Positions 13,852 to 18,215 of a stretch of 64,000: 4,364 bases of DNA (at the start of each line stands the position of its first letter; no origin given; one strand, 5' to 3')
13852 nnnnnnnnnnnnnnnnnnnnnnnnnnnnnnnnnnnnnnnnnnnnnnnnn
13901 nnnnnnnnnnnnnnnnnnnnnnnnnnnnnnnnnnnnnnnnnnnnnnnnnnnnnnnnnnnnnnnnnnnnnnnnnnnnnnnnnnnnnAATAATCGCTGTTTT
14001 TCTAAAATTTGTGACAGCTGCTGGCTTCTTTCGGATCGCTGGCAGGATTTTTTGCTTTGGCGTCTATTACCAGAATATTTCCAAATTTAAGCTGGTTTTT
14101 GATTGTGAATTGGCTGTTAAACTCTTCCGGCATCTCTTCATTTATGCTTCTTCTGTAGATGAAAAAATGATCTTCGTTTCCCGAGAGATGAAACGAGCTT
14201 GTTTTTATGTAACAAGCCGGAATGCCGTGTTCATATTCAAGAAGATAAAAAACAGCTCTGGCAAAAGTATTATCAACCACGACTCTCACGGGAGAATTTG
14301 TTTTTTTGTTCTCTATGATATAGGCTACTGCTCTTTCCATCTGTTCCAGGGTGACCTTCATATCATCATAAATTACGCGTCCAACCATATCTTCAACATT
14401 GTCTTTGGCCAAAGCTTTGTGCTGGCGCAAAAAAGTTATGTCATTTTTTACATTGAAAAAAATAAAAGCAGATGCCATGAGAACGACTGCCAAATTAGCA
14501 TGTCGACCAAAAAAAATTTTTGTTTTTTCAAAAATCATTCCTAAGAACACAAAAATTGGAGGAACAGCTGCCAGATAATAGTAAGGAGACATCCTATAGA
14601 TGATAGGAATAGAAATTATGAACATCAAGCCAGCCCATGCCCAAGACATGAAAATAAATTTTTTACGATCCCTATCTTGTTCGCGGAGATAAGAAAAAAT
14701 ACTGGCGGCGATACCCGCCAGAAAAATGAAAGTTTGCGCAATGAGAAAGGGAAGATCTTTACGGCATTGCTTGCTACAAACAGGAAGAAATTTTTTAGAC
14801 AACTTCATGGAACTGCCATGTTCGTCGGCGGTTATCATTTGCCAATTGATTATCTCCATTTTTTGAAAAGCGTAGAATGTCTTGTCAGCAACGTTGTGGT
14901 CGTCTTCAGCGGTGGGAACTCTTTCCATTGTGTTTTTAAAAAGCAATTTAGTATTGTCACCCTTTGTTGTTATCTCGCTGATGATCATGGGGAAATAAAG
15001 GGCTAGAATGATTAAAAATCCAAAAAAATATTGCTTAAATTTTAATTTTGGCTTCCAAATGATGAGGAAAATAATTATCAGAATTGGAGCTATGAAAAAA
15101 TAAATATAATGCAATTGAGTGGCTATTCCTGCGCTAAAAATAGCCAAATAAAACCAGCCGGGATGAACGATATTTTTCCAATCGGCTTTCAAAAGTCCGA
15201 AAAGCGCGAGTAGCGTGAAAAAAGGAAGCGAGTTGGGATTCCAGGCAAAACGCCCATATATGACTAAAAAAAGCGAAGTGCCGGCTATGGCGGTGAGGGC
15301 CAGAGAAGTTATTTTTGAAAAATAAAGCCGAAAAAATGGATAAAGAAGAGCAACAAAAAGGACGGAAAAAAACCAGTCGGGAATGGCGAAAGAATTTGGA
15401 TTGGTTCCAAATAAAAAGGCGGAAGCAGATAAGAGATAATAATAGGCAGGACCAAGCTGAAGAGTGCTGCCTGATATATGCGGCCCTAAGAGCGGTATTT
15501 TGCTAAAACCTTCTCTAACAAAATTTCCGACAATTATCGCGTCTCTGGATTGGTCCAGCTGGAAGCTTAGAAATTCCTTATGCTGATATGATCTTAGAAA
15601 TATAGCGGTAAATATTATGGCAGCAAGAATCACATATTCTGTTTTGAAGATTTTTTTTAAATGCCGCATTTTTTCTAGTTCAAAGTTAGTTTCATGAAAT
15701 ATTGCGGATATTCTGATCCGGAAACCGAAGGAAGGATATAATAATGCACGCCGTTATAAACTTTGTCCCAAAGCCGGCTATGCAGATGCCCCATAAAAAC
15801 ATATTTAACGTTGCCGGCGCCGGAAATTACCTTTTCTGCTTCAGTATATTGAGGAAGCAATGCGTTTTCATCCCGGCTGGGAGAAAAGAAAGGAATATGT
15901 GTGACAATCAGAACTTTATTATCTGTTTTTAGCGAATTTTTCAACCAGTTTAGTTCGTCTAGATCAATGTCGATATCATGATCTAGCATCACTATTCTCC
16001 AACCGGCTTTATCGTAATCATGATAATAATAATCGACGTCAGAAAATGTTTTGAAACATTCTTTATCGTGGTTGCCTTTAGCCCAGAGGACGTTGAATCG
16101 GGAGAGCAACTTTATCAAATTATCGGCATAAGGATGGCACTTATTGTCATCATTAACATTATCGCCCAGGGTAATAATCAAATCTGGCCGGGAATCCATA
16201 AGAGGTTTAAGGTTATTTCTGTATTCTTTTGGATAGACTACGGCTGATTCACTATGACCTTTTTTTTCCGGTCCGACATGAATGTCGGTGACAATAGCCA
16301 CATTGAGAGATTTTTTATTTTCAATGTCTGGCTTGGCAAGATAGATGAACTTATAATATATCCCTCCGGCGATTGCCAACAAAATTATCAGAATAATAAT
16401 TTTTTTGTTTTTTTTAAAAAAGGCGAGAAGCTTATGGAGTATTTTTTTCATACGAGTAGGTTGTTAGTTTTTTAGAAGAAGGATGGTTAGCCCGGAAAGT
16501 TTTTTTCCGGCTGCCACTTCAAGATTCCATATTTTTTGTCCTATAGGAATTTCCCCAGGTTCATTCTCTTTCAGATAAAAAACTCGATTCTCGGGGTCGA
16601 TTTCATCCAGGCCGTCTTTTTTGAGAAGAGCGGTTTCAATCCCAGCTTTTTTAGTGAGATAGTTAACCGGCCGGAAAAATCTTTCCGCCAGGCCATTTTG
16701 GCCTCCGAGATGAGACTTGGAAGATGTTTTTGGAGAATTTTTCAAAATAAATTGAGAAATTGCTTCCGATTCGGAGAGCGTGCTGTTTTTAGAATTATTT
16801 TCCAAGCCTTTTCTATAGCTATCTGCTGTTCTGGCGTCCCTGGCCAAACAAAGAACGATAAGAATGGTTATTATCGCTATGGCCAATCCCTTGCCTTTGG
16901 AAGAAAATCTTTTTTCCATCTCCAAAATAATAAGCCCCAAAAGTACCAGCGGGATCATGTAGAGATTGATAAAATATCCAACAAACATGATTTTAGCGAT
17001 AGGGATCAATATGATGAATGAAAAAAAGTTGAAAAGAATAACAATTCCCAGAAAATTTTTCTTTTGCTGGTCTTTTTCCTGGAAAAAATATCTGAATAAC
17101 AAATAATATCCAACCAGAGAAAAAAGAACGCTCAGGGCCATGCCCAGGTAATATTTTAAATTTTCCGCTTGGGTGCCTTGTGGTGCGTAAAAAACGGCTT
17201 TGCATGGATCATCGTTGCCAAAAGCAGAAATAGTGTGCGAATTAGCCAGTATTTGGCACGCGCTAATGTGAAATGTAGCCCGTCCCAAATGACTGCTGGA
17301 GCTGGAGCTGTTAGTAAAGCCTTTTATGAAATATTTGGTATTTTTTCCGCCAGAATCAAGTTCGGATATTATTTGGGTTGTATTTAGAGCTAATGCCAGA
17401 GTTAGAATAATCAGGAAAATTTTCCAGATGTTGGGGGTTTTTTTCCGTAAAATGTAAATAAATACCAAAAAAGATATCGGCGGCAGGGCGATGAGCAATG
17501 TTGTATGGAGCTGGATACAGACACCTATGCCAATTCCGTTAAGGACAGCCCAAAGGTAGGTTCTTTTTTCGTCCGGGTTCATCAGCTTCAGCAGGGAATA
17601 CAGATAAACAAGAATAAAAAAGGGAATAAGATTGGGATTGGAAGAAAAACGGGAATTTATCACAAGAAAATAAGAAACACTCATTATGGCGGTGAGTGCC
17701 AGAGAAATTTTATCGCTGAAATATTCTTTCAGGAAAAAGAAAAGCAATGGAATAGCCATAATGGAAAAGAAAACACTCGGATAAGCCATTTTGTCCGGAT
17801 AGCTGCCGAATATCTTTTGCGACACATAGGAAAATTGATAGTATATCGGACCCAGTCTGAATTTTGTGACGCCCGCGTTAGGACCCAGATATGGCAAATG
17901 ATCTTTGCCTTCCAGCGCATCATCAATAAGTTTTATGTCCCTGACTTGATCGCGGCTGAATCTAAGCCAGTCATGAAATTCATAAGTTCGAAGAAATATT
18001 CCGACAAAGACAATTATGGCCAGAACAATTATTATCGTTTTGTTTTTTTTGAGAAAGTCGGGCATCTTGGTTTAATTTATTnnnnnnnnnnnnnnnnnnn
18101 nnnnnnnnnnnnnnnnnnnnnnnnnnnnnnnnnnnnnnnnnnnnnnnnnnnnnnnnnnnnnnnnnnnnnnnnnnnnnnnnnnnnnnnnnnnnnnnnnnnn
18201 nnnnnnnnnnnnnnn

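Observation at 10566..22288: Tandemly duplicated [GT-C ArnT/PMT-like glycosyltransferase + membrane-anchored metallophosphoesterase] cassettes in a 10-kb operon with five GT-C paralogs and a YdjC-like deacetylase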

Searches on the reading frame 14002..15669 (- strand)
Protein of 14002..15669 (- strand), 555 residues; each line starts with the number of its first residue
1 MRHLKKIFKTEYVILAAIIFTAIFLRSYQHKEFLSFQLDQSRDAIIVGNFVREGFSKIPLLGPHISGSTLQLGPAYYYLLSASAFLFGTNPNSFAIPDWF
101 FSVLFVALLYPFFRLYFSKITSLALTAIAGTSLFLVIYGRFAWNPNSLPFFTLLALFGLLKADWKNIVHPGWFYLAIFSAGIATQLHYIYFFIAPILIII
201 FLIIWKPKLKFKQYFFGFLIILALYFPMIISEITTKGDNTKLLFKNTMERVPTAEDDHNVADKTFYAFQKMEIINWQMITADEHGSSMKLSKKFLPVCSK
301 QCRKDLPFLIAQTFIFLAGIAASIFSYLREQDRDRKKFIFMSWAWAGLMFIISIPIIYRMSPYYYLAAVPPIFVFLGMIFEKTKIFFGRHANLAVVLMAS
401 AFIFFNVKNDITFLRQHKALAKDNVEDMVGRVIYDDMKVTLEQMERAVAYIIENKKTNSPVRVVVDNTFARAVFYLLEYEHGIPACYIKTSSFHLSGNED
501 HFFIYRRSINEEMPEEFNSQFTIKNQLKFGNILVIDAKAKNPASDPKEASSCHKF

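Call 3: search_protein_families(library=pfam, proteins=[window:14002-15669:-], max_evalue=0.01)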
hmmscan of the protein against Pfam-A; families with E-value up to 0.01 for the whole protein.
window:14002-15669:- (555 aa): 1 family
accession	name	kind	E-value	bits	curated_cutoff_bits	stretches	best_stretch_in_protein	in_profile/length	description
PF13231.12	PMT_2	-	1.1e-07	32.6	26.1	1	74-230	4-159/160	Dolichyl-phosphate-mannose-protein mannosyltransferase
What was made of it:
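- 14002..15669 (-): GT-C paralogue 2 (555 aa), 5 bp downstream of MPE2. A divergent long branch. PMT_2 1.1e-07 (call 3).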

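Call 8: search_protein_families(library=ncbifam, proteins=[window:14002-15669:-], max_evalue=0.01)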
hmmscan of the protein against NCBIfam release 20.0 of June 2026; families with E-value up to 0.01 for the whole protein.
window:14002-15669:- (555 aa): 0 families

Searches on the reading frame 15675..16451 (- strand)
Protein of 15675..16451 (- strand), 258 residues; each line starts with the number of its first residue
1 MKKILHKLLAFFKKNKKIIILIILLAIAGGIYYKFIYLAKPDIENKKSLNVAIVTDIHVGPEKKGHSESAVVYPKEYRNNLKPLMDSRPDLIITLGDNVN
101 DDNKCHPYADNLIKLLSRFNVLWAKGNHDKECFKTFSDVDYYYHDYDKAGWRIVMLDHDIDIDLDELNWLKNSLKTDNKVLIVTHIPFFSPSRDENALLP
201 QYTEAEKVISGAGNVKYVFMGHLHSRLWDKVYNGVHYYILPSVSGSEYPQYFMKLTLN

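Call 3: search_protein_families(library=pfam, proteins=[window:15675-16451:-], max_evalue=0.01)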
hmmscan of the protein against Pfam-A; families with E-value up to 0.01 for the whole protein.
window:15675-16451:- (258 aa): 3 families
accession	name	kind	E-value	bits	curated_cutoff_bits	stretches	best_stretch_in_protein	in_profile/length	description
PF00149.33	Metallophos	-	1.5e-12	48.8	21.5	1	50-225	2-190/191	Calcineurin-like phosphoesterase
PF12850.12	Metallophos_2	-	9.6e-05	22.9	27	1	50-231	2-124/154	Calcineurin-like phosphoesterase superfamily domain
PF02706.20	Wzz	-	0.0011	19.6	25.5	1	5-36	5-36/91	Chain length determinant protein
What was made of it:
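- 15675..16451 (-): MPE2: metallophosphoesterase of 258 aa with a single TM, predicted N-in/C-out. Metallophos 1.5e-12 (call 3).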

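Call 8: search_protein_families(library=ncbifam, proteins=[window:15675-16451:-], max_evalue=0.01)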
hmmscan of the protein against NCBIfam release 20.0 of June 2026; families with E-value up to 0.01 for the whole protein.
window:15675-16451:- (258 aa): 4 families
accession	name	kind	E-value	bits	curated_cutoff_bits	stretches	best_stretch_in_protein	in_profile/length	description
TIGR03729.1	acc_ester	subfamily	1.8e-07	30.8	148.25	1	51-130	2-73/239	putative phosphoesterase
NF008359.0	PRK11148.1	equivalog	2.5e-07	30.5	225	1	44-242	10-222/275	3',5'-cyclic-AMP phosphodiesterase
TIGR04123.1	P_estr_lig_assc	hypoth_equivalog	3.3e-07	29.9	150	1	51-143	23-122/207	ligase-associated DNA damage response endonuclease PdeM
NF050112.1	PhdiestSpdARhizob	equivalog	0.0051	16.5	400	0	165-242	135-215/264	2', 3'cyclic nucleotide phosphodiesterase SpdA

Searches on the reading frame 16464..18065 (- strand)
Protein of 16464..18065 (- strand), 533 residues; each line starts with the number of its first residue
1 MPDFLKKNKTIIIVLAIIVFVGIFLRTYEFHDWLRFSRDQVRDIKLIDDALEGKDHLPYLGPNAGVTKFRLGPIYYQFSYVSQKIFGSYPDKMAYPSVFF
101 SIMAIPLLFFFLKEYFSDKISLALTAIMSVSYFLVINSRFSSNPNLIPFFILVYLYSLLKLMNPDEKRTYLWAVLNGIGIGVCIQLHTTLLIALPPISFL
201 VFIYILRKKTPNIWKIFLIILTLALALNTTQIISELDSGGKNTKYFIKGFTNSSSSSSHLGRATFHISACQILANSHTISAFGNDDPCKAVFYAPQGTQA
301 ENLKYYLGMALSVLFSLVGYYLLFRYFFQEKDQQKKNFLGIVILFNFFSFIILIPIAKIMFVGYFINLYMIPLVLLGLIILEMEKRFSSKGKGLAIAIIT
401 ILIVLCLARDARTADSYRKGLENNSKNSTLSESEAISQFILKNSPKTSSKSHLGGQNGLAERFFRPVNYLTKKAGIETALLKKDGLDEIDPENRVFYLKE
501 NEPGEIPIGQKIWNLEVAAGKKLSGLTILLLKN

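Call 3: search_protein_families(library=pfam, proteins=[window:16464-18065:-], max_evalue=0.01)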
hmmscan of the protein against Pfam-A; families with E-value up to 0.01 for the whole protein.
window:16464-18065:- (533 aa): 1 family
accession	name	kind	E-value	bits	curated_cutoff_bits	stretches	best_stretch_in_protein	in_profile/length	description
PF13231.12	PMT_2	-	8.9e-06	26.4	26.1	1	81-224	12-152/160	Dolichyl-phosphate-mannose-protein mannosyltransferase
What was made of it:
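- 16464..18065 (-): GT-C paralogue 3 (533 aa). PMT_2 scores 26.4 bits against a 26.1 cut-off (call 3).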

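Call 8: search_protein_families(library=ncbifam, proteins=[window:16464-18065:-], max_evalue=0.01)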
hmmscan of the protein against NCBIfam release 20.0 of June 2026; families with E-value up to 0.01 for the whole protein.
window:16464-18065:- (533 aa): 3 families
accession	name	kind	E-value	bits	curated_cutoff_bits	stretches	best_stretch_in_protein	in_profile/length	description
TIGR03663.1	TIGR03663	subfamily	7.3e-06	25.2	126.25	1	72-408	52-365/435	flippase activity-associated protein Agl23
NF009784.2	PRK13279.1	equivalog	8e-05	21.4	567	1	75-213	65-204/539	lipid IV(A) 4-amino-4-deoxy-L-arabinosyltransferase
NF047370.1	toxin_TsaT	equivalog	0.003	17.9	80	1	305-354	5-54/60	type II toxin-antitoxin system toxin TsaT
